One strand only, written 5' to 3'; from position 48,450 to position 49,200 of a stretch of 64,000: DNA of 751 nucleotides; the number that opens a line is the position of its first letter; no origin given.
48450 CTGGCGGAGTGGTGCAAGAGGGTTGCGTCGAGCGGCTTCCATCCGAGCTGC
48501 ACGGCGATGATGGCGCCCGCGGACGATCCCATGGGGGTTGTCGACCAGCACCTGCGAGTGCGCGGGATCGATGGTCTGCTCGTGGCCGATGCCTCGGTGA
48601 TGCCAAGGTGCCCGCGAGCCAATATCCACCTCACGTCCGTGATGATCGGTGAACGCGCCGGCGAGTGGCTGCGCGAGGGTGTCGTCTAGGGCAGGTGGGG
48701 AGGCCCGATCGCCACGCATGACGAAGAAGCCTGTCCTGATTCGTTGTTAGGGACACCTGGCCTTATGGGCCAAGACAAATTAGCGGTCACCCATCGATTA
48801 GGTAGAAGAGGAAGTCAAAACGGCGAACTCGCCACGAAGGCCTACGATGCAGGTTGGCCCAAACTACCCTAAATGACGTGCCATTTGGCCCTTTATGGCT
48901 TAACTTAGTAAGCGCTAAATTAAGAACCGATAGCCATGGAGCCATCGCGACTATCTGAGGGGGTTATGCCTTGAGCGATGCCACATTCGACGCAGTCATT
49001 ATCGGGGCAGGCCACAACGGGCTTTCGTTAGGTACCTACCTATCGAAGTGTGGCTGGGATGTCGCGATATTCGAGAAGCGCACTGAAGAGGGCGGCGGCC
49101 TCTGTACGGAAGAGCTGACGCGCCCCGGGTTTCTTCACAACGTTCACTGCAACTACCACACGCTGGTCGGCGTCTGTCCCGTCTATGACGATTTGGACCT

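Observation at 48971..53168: Tandem duplicated 'CrtI-like flavoprotein + SCP2 lipid-binding protein' modules immediately upstream of the Mo-enzyme genes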

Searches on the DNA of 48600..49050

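Call 73: search_rna_families(source=window, start=48600, end=49050, threshold=evalue, max_evalue=1)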
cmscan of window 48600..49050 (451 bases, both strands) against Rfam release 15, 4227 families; matches with E-value up to 1: 0.
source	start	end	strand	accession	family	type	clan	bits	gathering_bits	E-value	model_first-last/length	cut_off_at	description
